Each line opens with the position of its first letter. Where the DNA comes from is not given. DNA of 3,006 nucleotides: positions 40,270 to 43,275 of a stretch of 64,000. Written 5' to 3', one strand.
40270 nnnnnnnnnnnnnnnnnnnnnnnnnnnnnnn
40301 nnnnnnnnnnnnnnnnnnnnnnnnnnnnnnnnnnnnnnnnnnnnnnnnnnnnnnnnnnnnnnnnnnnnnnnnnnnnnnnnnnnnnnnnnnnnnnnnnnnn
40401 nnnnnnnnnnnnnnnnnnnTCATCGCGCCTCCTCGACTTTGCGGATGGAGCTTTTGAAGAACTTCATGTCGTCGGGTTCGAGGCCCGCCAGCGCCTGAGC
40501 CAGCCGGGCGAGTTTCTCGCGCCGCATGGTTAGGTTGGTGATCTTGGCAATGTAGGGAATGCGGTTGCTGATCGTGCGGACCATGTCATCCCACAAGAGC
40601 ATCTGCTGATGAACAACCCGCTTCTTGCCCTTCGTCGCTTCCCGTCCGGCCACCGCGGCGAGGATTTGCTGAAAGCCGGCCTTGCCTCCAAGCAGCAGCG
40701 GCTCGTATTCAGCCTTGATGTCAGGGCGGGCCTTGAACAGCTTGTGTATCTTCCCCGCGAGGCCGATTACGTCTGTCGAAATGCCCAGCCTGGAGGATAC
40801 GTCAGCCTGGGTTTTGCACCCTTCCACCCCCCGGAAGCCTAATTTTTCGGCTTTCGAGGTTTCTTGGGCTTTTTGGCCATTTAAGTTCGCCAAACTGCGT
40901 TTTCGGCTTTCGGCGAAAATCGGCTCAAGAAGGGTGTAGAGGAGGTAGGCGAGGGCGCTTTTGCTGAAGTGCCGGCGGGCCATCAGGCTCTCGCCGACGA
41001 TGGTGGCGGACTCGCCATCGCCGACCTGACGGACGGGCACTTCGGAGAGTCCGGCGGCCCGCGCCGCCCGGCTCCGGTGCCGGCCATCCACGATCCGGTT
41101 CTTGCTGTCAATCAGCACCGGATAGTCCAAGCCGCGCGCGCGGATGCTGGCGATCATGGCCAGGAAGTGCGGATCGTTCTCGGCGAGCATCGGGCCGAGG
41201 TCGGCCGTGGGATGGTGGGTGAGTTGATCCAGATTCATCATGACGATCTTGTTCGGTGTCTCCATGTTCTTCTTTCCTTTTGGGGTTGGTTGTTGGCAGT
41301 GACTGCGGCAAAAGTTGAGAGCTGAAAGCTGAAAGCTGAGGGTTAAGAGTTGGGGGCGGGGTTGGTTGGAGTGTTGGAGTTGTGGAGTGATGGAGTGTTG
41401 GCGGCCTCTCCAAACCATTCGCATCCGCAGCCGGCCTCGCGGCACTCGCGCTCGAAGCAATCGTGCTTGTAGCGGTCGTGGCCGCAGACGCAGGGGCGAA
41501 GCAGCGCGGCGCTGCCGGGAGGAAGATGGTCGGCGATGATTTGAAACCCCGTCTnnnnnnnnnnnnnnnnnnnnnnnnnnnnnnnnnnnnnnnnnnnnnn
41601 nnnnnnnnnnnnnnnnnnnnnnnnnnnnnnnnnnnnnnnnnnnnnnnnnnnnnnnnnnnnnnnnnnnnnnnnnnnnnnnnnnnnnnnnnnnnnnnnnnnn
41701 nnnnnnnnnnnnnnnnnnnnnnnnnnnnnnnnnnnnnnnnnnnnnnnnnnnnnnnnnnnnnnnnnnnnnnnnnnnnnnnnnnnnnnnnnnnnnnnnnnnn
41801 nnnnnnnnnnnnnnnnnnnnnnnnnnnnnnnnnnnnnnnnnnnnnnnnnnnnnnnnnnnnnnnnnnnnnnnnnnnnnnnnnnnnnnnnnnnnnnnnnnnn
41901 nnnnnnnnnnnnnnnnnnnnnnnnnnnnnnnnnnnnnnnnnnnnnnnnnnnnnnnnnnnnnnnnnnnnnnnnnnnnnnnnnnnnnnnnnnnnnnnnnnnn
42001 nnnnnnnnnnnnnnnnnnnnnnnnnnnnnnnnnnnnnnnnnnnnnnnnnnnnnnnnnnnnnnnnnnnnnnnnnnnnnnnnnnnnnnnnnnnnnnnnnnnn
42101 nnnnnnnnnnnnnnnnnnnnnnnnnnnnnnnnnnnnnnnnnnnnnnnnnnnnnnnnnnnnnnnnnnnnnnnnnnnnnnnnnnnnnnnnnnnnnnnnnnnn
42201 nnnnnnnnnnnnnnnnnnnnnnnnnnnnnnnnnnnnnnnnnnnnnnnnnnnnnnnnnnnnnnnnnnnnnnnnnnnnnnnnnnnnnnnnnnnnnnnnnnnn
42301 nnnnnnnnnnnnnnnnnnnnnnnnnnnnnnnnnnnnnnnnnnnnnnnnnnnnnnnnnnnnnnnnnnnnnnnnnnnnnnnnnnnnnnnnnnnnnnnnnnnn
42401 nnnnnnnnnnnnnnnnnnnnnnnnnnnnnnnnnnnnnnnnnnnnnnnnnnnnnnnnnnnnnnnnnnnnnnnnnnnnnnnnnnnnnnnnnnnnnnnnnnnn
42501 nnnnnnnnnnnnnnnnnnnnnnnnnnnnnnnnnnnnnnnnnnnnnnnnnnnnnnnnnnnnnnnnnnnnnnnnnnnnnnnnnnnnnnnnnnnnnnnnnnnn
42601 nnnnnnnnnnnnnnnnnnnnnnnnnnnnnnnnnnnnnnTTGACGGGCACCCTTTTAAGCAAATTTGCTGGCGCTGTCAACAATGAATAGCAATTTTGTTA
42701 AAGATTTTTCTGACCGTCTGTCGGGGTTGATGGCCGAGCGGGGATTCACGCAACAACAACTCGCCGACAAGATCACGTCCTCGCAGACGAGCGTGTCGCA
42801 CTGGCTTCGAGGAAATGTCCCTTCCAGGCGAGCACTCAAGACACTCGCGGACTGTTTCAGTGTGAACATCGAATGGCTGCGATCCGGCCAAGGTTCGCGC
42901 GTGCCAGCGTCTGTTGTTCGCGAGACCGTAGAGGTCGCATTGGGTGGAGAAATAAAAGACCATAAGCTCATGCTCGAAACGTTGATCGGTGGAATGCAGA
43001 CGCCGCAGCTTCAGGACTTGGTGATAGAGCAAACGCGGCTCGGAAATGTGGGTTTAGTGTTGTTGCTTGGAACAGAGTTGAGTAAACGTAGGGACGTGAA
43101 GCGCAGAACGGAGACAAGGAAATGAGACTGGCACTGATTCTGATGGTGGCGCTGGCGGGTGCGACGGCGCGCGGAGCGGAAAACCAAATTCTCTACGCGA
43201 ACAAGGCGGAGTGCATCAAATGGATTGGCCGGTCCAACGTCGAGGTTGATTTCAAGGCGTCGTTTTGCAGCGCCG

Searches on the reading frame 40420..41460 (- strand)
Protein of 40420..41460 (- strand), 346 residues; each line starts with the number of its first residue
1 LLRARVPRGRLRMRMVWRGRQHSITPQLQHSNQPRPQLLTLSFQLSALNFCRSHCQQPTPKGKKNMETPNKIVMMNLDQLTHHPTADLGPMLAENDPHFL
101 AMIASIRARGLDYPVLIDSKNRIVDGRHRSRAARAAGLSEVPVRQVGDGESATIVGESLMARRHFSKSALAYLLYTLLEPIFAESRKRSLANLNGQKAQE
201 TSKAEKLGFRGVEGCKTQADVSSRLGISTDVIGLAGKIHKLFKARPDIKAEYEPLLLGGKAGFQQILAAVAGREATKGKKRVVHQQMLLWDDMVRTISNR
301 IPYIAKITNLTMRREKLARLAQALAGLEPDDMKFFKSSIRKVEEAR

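Call 10: search_protein_families(library=pfam, proteins=[window:40420-41460:-], max_evalue=0.001)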
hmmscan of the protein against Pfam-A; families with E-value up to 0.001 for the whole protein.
window:40420-41460:- (346 aa): 1 family
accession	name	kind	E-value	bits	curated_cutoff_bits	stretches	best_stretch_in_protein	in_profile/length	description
PF02195.25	ParB_N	-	0.00087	19.7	26.3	0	102-152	30-86/95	ParB N-terminal domain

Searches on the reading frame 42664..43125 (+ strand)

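Call 63: search_protein_families(library=pfam, proteins=[window:42664-43125:+], max_evalue=0.01)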
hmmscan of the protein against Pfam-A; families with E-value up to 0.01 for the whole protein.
window:42664-43125:+ (153 aa): 6 families
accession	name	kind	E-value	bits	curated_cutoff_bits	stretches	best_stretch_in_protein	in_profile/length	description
PF01381.28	HTH_3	-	7.3e-09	36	23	1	24-72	6-55/55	Helix-turn-helix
PF13560.12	HTH_31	-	3.9e-06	27.5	27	1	15-64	2-53/64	Helix-turn-helix domain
PF13443.12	HTH_26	-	1.4e-05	25.7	22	1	18-70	1-55/63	Cro/C1-type HTH DNA-binding domain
PF12844.13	HTH_19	-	0.00019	21.7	30.2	1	25-76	10-62/64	Helix-turn-helix domain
PF15943.11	YdaS_toxin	-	0.0025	18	30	0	30-58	11-41/65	Bacterial toxin YdaS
PF07022.19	Phage_CI_repr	-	0.0092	16.7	22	0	18-78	2-63/65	Bacteriophage CI repressor helix-turn-helix domain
